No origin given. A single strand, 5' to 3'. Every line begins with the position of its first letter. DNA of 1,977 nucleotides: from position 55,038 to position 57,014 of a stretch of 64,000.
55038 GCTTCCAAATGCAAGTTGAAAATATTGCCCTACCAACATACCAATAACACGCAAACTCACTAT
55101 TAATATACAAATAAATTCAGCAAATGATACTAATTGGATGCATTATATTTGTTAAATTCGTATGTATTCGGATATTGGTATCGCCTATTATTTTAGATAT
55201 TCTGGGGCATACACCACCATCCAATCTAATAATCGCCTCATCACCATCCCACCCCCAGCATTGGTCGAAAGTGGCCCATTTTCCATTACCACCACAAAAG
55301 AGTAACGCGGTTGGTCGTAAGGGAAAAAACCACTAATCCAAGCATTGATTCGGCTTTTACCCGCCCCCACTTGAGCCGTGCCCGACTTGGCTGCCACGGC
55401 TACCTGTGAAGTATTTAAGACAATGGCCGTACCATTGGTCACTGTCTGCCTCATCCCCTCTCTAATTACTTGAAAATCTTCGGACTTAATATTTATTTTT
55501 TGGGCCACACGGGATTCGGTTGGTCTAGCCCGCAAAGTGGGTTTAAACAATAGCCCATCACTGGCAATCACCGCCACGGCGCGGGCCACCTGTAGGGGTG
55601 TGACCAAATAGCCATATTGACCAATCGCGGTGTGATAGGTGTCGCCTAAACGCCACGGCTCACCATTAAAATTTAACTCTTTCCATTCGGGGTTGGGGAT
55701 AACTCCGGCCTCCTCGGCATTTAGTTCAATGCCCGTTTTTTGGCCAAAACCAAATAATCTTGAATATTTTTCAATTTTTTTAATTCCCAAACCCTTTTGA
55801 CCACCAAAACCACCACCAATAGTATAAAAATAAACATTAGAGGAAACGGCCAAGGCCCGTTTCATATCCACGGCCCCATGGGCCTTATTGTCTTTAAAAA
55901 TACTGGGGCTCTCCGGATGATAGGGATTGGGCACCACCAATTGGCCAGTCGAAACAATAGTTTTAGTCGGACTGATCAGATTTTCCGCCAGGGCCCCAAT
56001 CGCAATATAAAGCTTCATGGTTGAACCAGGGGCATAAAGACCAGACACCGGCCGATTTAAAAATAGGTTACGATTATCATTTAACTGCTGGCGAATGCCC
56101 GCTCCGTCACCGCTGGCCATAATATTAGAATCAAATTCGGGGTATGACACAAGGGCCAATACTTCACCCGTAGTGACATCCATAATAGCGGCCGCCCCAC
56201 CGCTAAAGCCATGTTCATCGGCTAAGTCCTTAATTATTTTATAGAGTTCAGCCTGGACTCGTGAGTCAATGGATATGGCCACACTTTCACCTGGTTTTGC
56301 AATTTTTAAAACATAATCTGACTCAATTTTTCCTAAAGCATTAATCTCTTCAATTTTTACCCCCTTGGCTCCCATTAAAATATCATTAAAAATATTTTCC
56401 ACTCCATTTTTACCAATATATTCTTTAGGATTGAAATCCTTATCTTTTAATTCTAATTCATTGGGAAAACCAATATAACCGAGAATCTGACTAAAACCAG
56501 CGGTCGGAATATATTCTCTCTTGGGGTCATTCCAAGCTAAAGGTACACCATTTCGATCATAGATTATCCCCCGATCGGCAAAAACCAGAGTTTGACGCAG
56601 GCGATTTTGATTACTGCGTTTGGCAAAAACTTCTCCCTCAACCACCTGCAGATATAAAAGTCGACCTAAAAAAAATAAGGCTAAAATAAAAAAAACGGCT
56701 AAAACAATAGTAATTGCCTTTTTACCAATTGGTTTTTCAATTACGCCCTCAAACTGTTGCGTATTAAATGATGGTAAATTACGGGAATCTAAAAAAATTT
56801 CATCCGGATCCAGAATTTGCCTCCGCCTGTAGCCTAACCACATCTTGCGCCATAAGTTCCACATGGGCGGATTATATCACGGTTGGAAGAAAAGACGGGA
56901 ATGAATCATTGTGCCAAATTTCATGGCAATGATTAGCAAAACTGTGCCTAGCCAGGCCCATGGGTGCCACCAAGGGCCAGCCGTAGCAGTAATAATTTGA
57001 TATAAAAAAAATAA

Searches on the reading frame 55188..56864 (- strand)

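Call 48: search_protein_families(library=pfam, proteins=[window:55188-56864:-], max_evalue=0.00001)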
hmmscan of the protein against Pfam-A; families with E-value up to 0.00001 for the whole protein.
window:55188-56864:- (558 aa): 2 families
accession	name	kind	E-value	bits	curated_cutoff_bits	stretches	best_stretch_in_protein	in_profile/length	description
PF00905.27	Transpeptidase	-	9e-54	183.1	22.1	1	223-538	1-287/299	Penicillin binding protein transpeptidase domain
PF03717.20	PBP_dimer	-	9.1e-15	56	24.4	1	113-181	105-176/180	Penicillin-binding Protein dimerisation domain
